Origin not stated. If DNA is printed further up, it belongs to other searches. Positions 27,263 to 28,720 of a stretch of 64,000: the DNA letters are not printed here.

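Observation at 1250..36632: The radical SAM island splits a type IV pilus super-locus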

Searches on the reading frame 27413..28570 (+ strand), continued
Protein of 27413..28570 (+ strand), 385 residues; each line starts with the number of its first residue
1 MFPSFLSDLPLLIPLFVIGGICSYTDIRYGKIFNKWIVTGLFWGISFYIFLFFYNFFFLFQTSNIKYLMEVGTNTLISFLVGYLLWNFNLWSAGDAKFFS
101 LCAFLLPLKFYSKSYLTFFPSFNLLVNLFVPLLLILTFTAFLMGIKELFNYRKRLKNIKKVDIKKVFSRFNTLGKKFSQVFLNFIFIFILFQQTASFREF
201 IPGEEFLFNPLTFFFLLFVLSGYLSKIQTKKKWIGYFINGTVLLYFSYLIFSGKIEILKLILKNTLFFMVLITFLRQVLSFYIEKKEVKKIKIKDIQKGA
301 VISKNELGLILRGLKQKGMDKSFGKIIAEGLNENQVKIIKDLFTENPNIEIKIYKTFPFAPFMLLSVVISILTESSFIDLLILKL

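Call 60: find_encoding_contigs(protein=P0141, flank=10000, max_places=1)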
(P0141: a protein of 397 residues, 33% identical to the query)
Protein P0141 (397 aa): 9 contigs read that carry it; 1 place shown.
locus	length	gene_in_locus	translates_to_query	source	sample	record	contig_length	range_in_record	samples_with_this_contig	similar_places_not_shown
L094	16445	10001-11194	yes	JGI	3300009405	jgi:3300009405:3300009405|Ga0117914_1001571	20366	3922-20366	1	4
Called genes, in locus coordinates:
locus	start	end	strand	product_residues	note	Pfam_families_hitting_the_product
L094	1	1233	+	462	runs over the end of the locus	PF04055:Radical_SAM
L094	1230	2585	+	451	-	PF13353:Fer4_12, PF04055:Radical_SAM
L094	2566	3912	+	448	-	PF02310:B12-binding, PF04055:Radical_SAM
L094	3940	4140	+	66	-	-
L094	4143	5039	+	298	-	PF04055:Radical_SAM, PF13353:Fer4_12 (weak)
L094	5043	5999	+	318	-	PF04055:Radical_SAM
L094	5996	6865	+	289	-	PF04055:Radical_SAM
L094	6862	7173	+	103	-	-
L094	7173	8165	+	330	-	-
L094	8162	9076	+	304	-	PF04055:Radical_SAM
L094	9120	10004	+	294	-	PF04055:Radical_SAM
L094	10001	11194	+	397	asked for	-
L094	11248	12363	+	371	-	PF25788:Ig_Rha78A_N (weak), PF18911:PKD_4 (weak)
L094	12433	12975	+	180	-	-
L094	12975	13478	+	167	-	PF07963:N_methyl (faint)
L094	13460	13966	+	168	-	PF07963:N_methyl (weak)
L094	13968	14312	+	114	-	-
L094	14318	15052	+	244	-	PF13365:Trypsin_2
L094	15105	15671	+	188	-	-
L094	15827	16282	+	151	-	-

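Call 70: find_encoding_contigs(protein=P0091, flank=10000, max_places=1)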
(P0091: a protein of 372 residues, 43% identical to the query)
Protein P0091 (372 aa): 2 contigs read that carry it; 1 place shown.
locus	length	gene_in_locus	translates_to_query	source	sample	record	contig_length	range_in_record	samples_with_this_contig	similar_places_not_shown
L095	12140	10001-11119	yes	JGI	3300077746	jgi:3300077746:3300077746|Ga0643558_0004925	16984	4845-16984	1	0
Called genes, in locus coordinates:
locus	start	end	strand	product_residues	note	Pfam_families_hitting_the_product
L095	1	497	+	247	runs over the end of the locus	-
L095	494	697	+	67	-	-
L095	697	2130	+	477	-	PF04055:Radical_SAM, PF13353:Fer4_12 (weak)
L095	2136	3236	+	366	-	PF13353:Fer4_12 (weak), PF04055:Radical_SAM, PF13186:SPASM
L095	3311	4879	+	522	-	-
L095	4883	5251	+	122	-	-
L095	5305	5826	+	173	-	-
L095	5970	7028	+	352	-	PF04055:Radical_SAM, PF13186:SPASM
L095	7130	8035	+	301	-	PF04055:Radical_SAM, PF13353:Fer4_12 (faint)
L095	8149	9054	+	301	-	PF04055:Radical_SAM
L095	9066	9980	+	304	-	PF04055:Radical_SAM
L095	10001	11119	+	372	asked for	-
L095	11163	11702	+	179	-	-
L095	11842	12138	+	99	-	?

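Call 72: predict_structure(alignment_id=A3)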
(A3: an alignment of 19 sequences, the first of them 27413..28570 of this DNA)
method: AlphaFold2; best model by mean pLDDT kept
length: 385 residues; sequences in the alignment: 19
mean_pLDDT: 84.1   pTM: 0.74
mean pLDDT of the five models: 84.1, 83.2, 82.8, 82.3, 81.5
residues with pLDDT >= 90: 93; 70-90: 267; 50-70: 23; < 50: 2
segments of 3 or more residues with pLDDT < 50: none
pLDDT, mean of each block of 10 residues (from residue 1): 68 93 89 91 91 79 83 92 88 91 91 75 89 85 81 61 74 80 89 81 74 81 83 90 93 90 87 83 83 87 84 84 80 90 86 84 92 81 67
secondary structure, 60 per line:
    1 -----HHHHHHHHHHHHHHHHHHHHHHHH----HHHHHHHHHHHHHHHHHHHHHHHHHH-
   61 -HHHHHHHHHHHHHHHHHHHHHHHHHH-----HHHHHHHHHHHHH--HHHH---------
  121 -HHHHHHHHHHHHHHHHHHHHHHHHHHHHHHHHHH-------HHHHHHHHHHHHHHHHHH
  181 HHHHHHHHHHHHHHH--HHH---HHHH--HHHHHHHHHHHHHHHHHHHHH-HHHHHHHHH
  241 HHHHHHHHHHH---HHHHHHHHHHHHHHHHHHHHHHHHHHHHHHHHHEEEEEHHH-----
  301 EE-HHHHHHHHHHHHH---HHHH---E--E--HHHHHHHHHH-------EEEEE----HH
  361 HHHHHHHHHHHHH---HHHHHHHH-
elements in order: H6-29 H34-59 H62-87 H93-105 H108-111 H122-155 H163-195 H204-207 H210-230 H232-251 H255-287 E288-292 H304-316 H320-323 H333-342 E350-354 H359-373 H377-384

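Call 76: fold_search(model_id=the predicted structure, library=pdb)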
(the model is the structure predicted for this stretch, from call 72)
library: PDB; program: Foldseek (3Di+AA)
matches with E <= 10: 50; with E <= 0.001: 0
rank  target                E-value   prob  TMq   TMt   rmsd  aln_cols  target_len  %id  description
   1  3s0x_B                1.1e+00  0.57  0.25  0.45   4.8       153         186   20  The crystal structure of GxGD membrane protease FlaK (released 2011-07-20)
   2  8xqa_A                1.9e+00  0.03  0.12  0.07  26.8       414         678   10  Structure of the sea urchin spSLC9C1 in state-3 w/ cAMP dimer (released 2024-07-17)
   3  2yfa_A                2.1e+00  0.08  0.14  0.20  18.1       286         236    9  X-ray structure of McpS ligand binding domain in complex with malate (released 2012-04-18)
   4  8vp9_B                2.2e+00  0.04  0.14  0.09  23.0       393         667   10  Cryo-EM structure of the cysteine-free ABC transporter PCAT1 bound with ADP and Substrate (released 2024-10-30)
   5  9f63                  2.2e+00  0.02  0.11  0.10  25.9       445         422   12  Crystal structure of Saccharomyces cerevisiae pH nine-sensitive protein 1 (PNS1) (released 2024-05-15)
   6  3s0x_A                2.7e+00  0.28  0.24  0.37   5.6       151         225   16  The crystal structure of GxGD membrane protease FlaK (released 2011-07-20)
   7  9h68_B                2.7e+00  0.09  0.10  0.10  15.8        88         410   15  Crystal Structure of the spore gernation lytic transglycosylase SleC from Clostridioides difficile in its zymogenic fo (released 2025-02-12)
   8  5dqq                  3.3e+00  0.02  0.10  0.07  22.9       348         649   14  Structure, inhibition and regulation of two-pore channel TPC1 from Arabidopsis thaliana (released 2016-03-09)
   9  6rah_B                3.7e+00  0.01  0.10  0.07  28.6       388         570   13  Heterodimeric ABC exporter TmrAB in ATP-bound outward-facing open conformation (released 2019-07-31)
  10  6ran_B                3.9e+00  0.01  0.09  0.06  32.1       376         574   15  Heterodimeric ABC exporter TmrAB in inward-facing wide conformation (released 2019-07-31)
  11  2yfb_A                4.3e+00  0.05  0.14  0.20  18.1       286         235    9  X-ray structure of McpS ligand binding domain in complex with succinate (released 2012-04-18)
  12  7psl_A                4.3e+00  0.01  0.10  0.08  31.5       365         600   18  S. cerevisiae Atm1 in MSP1D1 nanodiscs in nucleotide-free state (released 2021-12-29)
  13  8vp6_B                4.5e+00  0.01  0.11  0.08  24.4       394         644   12  Cryo-EM structure of the ABC transporter PCAT1 bound with Mg_class_2 (released 2024-10-30)
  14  9ngj_A                4.8e+00  0.02  0.09  0.08  27.4       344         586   14  CryoEM structure of human ABCD3 bound to Phytanoyl-CoA (released 2025-12-17)
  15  9baa_A                4.8e+00  0.01  0.11  0.10  31.3       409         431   13  Cryo-EM structure of the ABC transporter PCAT1 bound with Mg_class_1 (released 2024-10-30)
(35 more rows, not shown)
